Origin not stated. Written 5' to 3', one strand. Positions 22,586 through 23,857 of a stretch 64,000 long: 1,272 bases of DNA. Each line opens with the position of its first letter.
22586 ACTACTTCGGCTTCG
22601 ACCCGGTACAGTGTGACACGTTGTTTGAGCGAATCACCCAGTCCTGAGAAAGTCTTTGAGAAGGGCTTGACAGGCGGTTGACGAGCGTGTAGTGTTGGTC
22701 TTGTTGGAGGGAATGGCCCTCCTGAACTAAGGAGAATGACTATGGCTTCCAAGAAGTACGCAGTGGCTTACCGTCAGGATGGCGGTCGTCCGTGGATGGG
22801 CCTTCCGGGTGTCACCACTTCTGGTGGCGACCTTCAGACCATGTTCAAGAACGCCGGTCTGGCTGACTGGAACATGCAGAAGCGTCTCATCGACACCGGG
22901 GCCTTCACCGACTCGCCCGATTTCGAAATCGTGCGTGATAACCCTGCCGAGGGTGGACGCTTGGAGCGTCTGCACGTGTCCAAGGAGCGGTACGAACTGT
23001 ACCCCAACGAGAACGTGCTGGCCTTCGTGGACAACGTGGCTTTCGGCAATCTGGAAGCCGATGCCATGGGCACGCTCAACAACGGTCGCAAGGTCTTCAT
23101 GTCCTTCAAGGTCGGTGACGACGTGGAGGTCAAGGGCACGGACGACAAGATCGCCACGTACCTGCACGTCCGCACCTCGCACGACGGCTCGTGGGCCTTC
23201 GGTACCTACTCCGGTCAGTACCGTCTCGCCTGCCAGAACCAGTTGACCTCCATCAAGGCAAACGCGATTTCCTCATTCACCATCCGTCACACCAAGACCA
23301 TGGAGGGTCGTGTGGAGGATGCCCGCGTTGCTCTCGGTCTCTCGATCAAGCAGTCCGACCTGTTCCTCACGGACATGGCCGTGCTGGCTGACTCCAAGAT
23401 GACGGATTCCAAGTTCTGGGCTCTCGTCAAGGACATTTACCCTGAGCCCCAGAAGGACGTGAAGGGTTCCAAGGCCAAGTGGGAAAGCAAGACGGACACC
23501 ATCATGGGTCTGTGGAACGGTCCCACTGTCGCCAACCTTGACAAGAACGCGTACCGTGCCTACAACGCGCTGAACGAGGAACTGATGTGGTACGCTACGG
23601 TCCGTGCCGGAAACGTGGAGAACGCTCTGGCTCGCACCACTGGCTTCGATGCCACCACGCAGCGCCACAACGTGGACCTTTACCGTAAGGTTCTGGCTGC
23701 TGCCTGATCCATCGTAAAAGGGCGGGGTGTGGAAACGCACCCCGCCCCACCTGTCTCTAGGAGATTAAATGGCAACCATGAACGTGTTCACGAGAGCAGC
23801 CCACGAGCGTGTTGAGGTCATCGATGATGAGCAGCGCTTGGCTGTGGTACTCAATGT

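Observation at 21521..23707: NADAR and DUF932 genes close together in a GC-rich island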

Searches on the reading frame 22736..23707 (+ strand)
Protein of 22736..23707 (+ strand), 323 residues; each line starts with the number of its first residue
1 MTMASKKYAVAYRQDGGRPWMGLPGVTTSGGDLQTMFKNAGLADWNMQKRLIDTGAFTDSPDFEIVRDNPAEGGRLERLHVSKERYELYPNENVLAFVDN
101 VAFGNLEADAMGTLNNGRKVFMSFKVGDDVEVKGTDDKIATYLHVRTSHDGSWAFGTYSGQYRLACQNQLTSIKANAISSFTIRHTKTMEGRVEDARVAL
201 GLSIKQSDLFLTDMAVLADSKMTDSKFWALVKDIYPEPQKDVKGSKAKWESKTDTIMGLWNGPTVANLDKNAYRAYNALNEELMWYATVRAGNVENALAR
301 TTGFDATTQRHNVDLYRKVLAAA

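Call 3: search_protein_families(library=pfam, proteins=[window:22736-23707:+], max_evalue=0.01)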
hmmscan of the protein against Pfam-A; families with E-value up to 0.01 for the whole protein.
window:22736-23707:+ (323 aa): 1 family
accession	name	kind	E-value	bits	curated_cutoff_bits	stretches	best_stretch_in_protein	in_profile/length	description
PF06067.16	DUF932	-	3e-38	132.3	23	1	79-297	2-219/227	Domain of unknown function (DUF932)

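Call 4: search_protein_families(library=phrogs, proteins=[window:22736-23707:+], max_evalue=0.001)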
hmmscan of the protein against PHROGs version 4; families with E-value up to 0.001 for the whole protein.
window:22736-23707:+ (323 aa): 1 family
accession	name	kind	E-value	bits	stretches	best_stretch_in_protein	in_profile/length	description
phrog_1221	-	unknown function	2.6e-57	195.5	1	10-307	27-332/355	-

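Call 7: search_dna_similar(query=window:22736-23707:+, collection=phages, mode=protein, max_rows=30)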
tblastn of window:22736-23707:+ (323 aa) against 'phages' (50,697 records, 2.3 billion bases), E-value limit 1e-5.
Records with a match: 435; places in all: 521; records where one place covers at least 80% of the query: 183.
Best place of each record, by identity: <60% 435.
By first word of the organism name: Mycobacterium 180; Streptomyces 116; Arthrobacter 50; Gordonia 28; Microbacterium 15; uncultured 12; Rhodococcus 9; CrAssphage 7; Bacteriophage 5; Brevibacterium 2; and 7 more.
By host as written in the record: Mycobacterium smegmatis mc2 155 105; Streptomyces griseus ATCC 10137 51; - 35; Mycobacterium smegmatis mc#155 35; Arthrobacter sp. ATCC 21022 33; Streptomyces lividans JI 1326 29; Gordonia rubripertincta NRRL B-16540 12; Arthrobacter globiformis B-2979 11; and 43 more.
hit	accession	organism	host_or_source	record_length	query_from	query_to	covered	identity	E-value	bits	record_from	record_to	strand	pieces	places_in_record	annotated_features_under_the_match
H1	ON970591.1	Streptomyces phage Angela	Streptomyces griseus ATCC 10137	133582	7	323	98%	36.6%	2e-47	176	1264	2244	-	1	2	2: hypothetical protein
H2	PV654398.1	Streptomyces phage Riptide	Streptomyces mirabilis NRRL B-2400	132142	1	305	94%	36.8%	7e-45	169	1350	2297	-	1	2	2: hypothetical protein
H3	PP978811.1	Streptomyces phage Anedea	Streptomyces mirabilis NRRL B-2400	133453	1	305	94%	36.8%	1e-44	168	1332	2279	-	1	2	2: hypothetical protein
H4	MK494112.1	Streptomyces phage EGole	Streptomyces griseus ATCC 10137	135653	31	323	91%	38.0%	4e-49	181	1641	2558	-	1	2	2: hypothetical protein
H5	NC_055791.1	Streptomyces phage EGole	Streptomyces griseus ATCC 10137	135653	31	323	91%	38.0%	4e-49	181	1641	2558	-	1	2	2: hypothetical protein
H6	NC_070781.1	Streptomyces phage Tomas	Streptomyces sanglieri UNT16F27A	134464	7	323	98%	34.8%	8e-46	171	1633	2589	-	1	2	3: hypothetical protein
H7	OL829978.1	Streptomyces phage Tomas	Streptomyces sanglieri UNT16F27A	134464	7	323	98%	34.8%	8e-46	171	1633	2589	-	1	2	3: hypothetical protein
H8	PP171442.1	Streptomyces phage Naboo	soil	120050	7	323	98%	34.8%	1e-45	171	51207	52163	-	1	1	record has no annotation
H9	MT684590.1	Streptomyces phage LilMartin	Streptomyces viridochromogenes DSM40736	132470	27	323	92%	37.1%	7e-47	174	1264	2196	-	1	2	2: hypothetical protein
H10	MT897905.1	Streptomyces phage MulchMansion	Streptomyces viridochromogenes DSM40736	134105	27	323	92%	37.1%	7e-47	174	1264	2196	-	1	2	2: hypothetical protein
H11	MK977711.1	Streptomyces phage Evy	Streptomyces griseus ATCC 10137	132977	31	323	91%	37.3%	5e-48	178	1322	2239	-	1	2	2: hypothetical protein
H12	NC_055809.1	Streptomyces phage Evy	Streptomyces griseus ATCC 10137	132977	31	323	91%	37.3%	5e-48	178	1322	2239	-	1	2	2: hypothetical protein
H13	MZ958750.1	Streptomyces phage Targaryen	Streptomyces lividans JI 1326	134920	31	323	91%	37.3%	5e-48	178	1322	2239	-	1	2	2: hypothetical protein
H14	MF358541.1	Streptomyces phage Warpy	Streptomyces griseus ATCC 10137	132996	31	323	91%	37.3%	6e-48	178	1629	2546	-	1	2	hypothetical protein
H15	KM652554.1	Streptomyces phage Jay2Jay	Streptomyces lividans JI1326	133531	31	323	91%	37.3%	6e-48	178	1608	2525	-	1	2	5: hypothetical protein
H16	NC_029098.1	Streptomyces phage Jay2Jay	Streptomyces lividans JI1326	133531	31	323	91%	37.3%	6e-48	178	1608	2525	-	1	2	5: hypothetical protein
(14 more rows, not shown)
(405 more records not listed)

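Call 22: find_encoding_contigs(protein=window:22736-23707:+, flank=10000, max_places=6)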
Protein window:22736-23707:+ (323 aa): no gene with exactly this product is on record in the collection.

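Call 23: find_encoding_contigs(protein=window:22742-23707:+, flank=10000, max_places=6)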
Protein window:22742-23707:+ (321 aa): 6 contigs read that carry it; 4 places shown.
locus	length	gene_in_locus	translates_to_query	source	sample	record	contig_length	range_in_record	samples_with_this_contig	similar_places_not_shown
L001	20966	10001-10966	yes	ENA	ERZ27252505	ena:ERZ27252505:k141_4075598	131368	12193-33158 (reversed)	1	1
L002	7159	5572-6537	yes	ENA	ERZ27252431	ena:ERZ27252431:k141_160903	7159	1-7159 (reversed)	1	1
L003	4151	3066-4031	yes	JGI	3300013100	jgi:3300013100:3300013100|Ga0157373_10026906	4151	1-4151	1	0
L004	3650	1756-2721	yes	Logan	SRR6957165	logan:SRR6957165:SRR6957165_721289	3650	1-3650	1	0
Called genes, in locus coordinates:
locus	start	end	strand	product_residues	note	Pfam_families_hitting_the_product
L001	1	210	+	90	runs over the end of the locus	-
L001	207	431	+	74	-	-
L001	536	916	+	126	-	-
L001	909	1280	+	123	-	-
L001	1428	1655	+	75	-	-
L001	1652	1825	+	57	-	-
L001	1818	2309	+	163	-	-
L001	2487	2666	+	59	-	-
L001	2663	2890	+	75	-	-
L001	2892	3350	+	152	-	PF13619:KTSC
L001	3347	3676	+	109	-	PF00085:Thioredoxin, PF13098:Thioredoxin_2 (weak), PF04756:OST3_OST6 (weak)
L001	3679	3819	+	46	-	-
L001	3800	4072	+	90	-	-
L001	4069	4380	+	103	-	-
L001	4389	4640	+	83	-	-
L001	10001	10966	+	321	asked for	PF06067:DUF932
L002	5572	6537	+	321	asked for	PF06067:DUF932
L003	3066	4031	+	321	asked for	PF06067:DUF932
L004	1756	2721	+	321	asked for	PF06067:DUF932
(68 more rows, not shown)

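Call 24: find_related_loci(query=window:22736-23707:+, collection=viral_contigs, flank=6000)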
Query window:22736-23707:+ (323 aa) in viral_contigs; peptide patterns used: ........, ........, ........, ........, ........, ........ (x = any residue, [..] = any of these).
12 stretches matched a pattern; 10 encode a relative of the query (tblastn E <= 1e-3); 10 distinct loci.
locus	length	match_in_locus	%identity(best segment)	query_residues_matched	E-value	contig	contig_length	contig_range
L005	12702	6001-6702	33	61-295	1e-34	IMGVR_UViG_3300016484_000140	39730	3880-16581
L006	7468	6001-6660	34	75-295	2e-34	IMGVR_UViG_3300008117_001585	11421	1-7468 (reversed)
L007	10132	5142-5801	34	75-295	4e-34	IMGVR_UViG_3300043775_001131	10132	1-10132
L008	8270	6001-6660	34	75-295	8e-34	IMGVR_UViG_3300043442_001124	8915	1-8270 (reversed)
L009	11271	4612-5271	34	75-295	8e-34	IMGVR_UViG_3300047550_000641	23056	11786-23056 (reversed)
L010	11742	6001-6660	33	75-295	8e-34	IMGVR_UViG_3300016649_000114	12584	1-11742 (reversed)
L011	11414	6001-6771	32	36-299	8e-33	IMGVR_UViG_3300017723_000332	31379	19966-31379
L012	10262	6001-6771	31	36-299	2e-32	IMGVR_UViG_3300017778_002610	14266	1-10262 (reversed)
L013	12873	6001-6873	32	20-300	5e-32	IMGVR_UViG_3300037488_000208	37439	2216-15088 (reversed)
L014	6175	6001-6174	36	75-131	1e-3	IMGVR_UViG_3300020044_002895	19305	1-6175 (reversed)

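Call 26: find_homologous_proteins(query=window:22742-23707:+, max_evalue=0.00001)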
Query window:22742-23707:+ (321 aa): 84 proteins with E <= 0.00001 among 1489 candidates.
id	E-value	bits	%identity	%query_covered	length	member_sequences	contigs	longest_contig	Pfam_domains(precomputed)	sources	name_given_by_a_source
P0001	4.7e-203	691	94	100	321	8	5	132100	PF06067.17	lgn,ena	-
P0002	4.6e-137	474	67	98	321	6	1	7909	PF06067.17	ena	-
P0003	5.5e-134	464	67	99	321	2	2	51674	PF06067.17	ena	-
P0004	8.8e-131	454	63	100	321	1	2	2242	PF06067.17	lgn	-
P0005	7.6e-129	447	62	99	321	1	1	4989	PF06067.17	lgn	-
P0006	1.2e-126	440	60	99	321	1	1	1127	PF06067.17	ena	-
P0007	1.8e-126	440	61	99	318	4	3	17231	PF06067.17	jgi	jgi:phage/plasmid-like protein (TIGR03299 family)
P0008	8.7e-126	437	60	99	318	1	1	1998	PF06067.17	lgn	-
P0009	1.3e-124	433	62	99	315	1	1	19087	PF06067.17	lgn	-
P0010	3.9e-124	432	62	99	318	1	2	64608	PF06067.17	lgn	-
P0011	3.0e-122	426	59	97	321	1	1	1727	PF06067.17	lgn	-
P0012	3.5e-122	425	61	99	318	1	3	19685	PF06067.17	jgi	jgi:phage/plasmid-like protein (TIGR03299 family)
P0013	3.9e-122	425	59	98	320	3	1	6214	PF06067.17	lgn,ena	-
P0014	1.2e-121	424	61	100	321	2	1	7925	PF06067.17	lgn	-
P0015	1.5e-119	417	59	98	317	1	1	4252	PF06067.17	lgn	-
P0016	1.6e-119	417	58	100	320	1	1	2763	PF06067.17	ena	-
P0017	2.8e-116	406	56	100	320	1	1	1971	PF06067.17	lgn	-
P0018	3.2e-114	399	56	100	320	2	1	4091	PF06067.17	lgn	-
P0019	7.6e-101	355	53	98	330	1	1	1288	PF06067.17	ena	-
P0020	6.5e-97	342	51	98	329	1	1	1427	PF06067.17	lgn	-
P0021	3.0e-96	340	48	99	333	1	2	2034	PF06067.17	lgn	-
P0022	1.2e-95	338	47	98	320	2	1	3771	PF06067.17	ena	-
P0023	3.4e-95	337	50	98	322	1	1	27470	PF06067.17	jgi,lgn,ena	-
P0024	2.2e-94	334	53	99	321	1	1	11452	PF06067.17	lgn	-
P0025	2.5e-94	334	49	98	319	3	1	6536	PF06067.17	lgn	-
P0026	3.3e-94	334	48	98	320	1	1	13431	PF06067.17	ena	-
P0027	5.3e-94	333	49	98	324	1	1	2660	PF06067.17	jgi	jgi:phage/plasmid-like protein (TIGR03299 family)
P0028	4.8e-93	330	47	99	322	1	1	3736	PF06067.17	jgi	jgi:phage/plasmid-like protein (TIGR03299 family)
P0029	6.2e-93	329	48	98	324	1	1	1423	PF06067.17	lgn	-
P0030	1.0e-92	329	49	98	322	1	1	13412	PF06067.17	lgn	-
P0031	1.2e-92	328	47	97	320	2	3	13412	PF06067.17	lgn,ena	-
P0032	4.1e-92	327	48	98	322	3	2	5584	PF06067.17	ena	-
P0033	9.6e-92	325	48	96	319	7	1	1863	PF06067.17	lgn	-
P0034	1.8e-91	325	48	98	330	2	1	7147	PF06067.17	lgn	-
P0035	5.6e-91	323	49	97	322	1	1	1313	PF06067.17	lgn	-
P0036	1.1e-89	319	48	99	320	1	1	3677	PF06067.17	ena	-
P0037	3.6e-89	317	45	97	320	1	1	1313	PF06067.17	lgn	-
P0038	2.1e-88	314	48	98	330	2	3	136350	PF06067.17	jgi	jgi:phage/plasmid-like protein (TIGR03299 family)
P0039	2.9e-88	314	48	98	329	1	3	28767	PF06067.17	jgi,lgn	jgi:phage/plasmid-like protein (TIGR03299 family)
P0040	6.2e-87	310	45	98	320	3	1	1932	PF06067.17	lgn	-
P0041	4.2e-86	307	46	98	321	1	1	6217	PF06067.17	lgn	-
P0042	1.1e-85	306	45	98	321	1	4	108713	PF06067.17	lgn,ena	-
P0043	4.0e-85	304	47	98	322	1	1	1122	PF06067.17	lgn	-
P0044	6.1e-85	303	48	98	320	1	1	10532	PF06067.17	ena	-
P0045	6.5e-85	303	45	98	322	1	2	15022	PF06067.17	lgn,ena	-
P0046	1.3e-84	302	47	98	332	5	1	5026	PF06067.17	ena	-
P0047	2.2e-83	298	46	99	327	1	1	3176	PF06067.17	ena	-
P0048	4.5e-83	297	46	100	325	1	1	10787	PF06067.17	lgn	-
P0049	5.9e-83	297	44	98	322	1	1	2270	PF06067.17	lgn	-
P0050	3.8e-82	294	46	100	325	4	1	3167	PF06067.17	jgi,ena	-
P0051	2.3e-78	281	44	98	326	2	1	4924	PF06067.17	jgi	-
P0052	1.1e-77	279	44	98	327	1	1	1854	PF06067.17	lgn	-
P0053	2.6e-76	275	44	100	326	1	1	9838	PF06067.17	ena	-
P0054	3.1e-75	271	43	100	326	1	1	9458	PF06067.17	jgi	-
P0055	6.2e-69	251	43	89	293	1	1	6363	PF06067.17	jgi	-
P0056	2.0e-63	232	60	60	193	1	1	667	PF06067.17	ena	-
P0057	5.0e-61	225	46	75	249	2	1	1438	PF06067.17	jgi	jgi:hypothetical protein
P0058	1.4e-47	180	36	99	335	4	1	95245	PF06067.17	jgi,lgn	jgi:phage/plasmid-like protein (TIGR03299 family)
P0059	4.0e-45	172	35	93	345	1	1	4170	PF06067.17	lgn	-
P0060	9.9e-45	171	38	90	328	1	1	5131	PF06067.17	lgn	-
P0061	2.4e-43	166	36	90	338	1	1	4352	PF06067.17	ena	-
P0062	4.9e-43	165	34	97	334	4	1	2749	PF06067.17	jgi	-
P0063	4.9e-40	156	34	95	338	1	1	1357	PF06067.17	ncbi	ncbi:MAG: DUF932 domain-containing protein [Candidatus Nanopelagicaceae bacterium]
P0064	1.7e-39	154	32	94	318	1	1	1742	PF06067.17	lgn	-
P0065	4.7e-19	87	30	83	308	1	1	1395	PF06067.17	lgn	-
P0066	3.2e-18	84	29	81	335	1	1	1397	PF06067.17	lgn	-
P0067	1.1e-14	72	27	84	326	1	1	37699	PF06067.17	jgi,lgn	jgi:phage/plasmid-like protein (TIGR03299 family)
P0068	2.0e-13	68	27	75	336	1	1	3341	PF06067.17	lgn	-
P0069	4.3e-13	67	31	61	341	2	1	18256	PF06067.17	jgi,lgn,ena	-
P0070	3.0e-10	58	25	88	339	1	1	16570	PF06067.17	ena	-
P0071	9.7e-10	56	35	36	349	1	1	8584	PF06067.17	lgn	-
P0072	3.8e-9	54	31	68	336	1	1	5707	PF06067.17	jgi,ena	-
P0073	9.6e-9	53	28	45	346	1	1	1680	PF06067.17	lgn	-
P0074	2.1e-8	52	30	61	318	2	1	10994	PF06067.17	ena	-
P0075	3.5e-8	51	28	60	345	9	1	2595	PF06067.17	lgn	-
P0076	6.1e-8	50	28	46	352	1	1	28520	PF06067.17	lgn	-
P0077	7.1e-8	50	26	87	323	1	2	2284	PF06067.17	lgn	-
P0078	1.1e-7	49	26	71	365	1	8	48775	PF06067.17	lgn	-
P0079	1.9e-7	49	30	71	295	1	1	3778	PF06067.17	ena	-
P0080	2.0e-7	49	26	77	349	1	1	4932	PF06067.17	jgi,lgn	jgi:phage/plasmid-like protein (TIGR03299 family)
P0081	3.4e-7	48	22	77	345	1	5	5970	PF06067.17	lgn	-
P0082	3.8e-7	48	32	40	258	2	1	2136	PF06067.17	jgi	jgi:phage/plasmid-like protein (TIGR03299 family)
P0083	4.6e-7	47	33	49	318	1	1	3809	PF06067.17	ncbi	-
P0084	2.7e-6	45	30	37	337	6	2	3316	PF06067.17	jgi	-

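Call 27: search_protein_families(library=ncbifam, proteins=[window:22742-23707:+], max_evalue=0.01)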
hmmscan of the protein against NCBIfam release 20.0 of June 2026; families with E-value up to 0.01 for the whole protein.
window:22742-23707:+ (321 aa): 1 family
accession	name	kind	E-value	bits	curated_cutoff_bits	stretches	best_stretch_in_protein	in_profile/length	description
TIGR03299.1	LGT_TIGR03299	subfamily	5.5e-36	124.3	110.7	1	14-289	7-286/312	phage/plasmid-like protein TIGR03299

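Call 28: search_protein_families(library=padloc, proteins=[window:22742-23707:+], max_evalue=0.01)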
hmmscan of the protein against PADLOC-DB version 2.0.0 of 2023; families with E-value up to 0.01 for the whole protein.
window:22742-23707:+ (321 aa): 0 families

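Call 29: find_encoding_contigs(protein=P0003, flank=8000, max_places=2)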
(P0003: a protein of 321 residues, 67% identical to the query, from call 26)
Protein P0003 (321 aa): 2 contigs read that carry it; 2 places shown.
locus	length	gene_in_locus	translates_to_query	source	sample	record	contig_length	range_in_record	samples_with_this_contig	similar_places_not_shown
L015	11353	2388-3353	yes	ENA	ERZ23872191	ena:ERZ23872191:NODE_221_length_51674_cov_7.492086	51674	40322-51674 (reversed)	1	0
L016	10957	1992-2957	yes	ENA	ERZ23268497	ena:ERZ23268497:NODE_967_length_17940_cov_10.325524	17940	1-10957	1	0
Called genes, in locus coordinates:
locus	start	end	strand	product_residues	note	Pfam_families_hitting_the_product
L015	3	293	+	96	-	?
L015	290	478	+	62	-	-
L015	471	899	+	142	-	-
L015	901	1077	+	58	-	-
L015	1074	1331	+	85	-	-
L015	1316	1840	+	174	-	PF08719:NADAR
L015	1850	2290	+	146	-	-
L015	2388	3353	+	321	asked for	PF06067:DUF932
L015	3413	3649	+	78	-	-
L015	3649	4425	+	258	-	-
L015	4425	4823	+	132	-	-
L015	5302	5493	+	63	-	-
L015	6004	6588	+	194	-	PF23802:DUF7178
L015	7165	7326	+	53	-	-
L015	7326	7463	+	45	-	-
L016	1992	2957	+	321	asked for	PF06067:DUF932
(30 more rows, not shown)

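Call 30: find_encoding_contigs(protein=P0010, flank=8000, max_places=2)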
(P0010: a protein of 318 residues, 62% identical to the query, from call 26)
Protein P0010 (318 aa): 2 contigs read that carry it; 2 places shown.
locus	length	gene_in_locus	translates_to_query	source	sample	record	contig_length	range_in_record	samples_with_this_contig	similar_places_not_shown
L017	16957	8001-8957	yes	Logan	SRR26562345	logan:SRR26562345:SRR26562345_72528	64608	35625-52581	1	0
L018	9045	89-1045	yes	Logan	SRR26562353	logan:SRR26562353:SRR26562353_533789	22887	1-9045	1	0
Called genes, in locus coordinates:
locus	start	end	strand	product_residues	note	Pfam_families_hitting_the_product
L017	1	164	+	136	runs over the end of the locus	-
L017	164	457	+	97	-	-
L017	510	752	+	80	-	-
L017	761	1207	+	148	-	-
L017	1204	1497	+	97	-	-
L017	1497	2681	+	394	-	PF00004:AAA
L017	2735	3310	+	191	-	-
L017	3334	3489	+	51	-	-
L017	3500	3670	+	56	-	-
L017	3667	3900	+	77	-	-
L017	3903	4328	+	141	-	-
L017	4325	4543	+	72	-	-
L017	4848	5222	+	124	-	-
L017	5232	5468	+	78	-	-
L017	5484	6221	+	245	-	PF01743:PolyA_pol, PF12627:PolyA_pol_RNAbd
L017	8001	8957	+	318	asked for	PF06067:DUF932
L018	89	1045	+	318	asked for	PF06067:DUF932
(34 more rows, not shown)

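Call 31: find_encoding_contigs(protein=P0038, flank=8000, max_places=2)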
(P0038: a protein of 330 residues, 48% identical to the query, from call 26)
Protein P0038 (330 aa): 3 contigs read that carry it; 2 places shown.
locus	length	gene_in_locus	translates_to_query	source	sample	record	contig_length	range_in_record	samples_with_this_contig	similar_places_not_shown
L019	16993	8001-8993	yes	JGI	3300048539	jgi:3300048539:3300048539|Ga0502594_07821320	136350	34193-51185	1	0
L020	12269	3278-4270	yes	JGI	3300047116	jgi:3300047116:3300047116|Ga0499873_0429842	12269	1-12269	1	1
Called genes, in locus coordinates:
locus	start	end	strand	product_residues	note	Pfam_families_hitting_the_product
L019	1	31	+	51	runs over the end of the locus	-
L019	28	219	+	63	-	-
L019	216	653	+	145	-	-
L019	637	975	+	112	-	-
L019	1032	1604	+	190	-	-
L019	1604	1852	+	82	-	-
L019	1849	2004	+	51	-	-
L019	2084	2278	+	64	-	-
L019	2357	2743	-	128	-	-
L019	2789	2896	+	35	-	-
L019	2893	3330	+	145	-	-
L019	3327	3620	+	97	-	-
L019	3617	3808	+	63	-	-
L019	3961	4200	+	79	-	-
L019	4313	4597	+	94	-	-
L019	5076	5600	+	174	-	PF23802:DUF7178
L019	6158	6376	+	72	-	-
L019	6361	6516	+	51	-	-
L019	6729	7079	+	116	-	-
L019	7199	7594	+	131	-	-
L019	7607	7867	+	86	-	-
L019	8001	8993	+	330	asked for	PF06067:DUF932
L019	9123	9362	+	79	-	-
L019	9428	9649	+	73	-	-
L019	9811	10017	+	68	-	-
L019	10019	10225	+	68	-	-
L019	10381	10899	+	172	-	-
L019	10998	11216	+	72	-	-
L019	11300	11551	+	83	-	-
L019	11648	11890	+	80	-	-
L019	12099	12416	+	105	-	PF26096:DUF8033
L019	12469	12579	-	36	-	-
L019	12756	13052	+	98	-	-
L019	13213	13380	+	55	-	-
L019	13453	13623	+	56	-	-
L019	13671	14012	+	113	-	-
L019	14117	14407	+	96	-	-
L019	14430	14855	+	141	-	-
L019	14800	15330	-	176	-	-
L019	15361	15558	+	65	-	-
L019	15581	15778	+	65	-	-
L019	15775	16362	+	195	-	-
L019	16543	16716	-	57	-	-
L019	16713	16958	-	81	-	-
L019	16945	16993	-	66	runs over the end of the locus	-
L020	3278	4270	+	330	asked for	PF06067:DUF932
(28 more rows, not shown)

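Call 37: search_solved_structures(query=A1, max_evalue=1, show_alignments=2)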
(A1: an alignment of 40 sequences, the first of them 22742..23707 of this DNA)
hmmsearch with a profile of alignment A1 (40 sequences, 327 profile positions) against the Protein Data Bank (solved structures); distinct sequences matched with E-value up to 1: 0.
